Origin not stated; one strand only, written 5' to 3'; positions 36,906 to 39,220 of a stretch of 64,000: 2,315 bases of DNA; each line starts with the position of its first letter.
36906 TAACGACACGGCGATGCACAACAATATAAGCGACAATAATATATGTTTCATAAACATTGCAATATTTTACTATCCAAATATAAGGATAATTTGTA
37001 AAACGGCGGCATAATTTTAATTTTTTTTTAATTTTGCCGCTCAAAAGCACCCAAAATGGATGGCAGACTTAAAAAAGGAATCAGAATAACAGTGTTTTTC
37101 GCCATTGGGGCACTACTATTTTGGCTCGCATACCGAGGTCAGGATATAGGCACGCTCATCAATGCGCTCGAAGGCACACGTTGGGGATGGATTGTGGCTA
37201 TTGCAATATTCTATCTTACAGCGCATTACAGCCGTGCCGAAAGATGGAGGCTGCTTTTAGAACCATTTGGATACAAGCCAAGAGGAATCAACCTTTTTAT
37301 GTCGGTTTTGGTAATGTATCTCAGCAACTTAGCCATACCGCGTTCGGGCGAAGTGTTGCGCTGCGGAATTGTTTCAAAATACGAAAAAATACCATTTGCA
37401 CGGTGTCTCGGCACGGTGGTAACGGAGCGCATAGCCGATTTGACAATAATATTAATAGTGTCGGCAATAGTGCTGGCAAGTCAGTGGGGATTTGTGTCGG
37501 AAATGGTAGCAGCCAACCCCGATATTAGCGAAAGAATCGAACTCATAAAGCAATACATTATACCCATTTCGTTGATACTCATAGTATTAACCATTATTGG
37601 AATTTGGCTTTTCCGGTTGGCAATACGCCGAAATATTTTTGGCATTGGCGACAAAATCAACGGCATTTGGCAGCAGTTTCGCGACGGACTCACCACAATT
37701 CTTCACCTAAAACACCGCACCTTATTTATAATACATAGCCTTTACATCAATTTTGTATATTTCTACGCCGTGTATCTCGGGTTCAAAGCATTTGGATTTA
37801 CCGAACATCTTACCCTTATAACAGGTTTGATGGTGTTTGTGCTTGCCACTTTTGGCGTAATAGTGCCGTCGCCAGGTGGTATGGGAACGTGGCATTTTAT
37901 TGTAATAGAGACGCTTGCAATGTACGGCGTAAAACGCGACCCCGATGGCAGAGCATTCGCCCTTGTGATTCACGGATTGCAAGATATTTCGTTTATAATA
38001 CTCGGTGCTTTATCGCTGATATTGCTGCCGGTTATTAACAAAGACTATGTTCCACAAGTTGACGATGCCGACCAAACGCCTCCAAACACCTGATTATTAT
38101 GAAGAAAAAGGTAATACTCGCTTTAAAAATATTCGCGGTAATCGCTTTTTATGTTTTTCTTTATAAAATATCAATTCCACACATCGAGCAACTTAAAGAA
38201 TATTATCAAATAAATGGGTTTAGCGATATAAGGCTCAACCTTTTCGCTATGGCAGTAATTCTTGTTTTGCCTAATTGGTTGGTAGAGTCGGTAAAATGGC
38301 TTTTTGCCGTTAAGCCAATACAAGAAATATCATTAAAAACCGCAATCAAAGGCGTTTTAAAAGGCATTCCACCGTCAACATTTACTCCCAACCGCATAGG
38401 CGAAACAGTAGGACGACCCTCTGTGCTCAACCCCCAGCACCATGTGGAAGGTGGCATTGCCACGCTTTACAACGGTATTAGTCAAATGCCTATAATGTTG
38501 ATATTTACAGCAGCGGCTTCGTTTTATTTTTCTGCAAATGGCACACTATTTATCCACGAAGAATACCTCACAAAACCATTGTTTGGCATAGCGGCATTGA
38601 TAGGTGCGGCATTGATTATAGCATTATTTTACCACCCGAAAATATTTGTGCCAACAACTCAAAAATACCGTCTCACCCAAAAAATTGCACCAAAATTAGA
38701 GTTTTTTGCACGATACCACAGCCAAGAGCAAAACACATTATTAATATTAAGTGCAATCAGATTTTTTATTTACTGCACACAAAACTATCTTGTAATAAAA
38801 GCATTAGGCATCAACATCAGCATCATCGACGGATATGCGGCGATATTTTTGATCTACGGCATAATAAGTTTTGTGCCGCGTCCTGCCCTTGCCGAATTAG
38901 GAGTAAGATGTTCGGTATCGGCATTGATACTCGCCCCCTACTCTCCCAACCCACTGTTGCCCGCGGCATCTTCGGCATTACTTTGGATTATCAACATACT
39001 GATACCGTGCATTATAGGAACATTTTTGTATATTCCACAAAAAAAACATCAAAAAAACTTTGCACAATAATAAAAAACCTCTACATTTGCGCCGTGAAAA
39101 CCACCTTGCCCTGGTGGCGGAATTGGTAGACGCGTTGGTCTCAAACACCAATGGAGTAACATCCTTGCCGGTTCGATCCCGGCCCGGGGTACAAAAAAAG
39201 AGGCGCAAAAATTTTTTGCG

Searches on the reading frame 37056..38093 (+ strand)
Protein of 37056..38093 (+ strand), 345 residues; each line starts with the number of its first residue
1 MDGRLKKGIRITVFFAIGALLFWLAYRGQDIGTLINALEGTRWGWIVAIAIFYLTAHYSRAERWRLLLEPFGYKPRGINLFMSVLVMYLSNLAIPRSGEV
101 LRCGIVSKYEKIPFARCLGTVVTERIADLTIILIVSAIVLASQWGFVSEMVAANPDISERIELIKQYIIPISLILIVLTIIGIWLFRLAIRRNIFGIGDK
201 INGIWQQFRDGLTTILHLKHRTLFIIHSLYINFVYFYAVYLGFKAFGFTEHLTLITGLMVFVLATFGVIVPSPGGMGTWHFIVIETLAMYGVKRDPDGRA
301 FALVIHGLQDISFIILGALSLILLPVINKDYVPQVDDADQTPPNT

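Call 19: search_protein_families(library=pfam, proteins=[window:37056-38093:+], max_evalue=0.001)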
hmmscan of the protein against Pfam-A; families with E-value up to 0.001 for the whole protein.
window:37056-38093:+ (345 aa): 1 family
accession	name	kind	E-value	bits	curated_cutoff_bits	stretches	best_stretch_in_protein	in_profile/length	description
PF03706.18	LPG_synthase_TM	-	8.8e-35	121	33.4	1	15-317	5-302/302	Lysylphosphatidylglycerol synthase TM region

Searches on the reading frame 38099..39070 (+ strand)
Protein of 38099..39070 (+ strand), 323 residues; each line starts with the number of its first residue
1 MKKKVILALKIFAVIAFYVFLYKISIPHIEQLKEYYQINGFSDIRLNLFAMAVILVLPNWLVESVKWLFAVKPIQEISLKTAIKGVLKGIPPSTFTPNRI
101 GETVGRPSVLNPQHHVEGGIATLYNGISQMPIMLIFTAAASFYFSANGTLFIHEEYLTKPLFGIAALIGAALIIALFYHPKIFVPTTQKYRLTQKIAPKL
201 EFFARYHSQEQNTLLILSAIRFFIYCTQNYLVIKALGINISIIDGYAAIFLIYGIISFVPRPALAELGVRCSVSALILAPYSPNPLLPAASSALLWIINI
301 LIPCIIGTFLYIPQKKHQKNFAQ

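Call 19: search_protein_families(library=pfam, proteins=[window:38099-39070:+], max_evalue=0.001)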
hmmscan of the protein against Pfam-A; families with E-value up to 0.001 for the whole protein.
window:38099-39070:+ (323 aa): 1 family
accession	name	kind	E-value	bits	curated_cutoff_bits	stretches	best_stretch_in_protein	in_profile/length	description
PF03706.18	LPG_synthase_TM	-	2.9e-11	43.8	33.4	1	40-305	27-299/302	Lysylphosphatidylglycerol synthase TM region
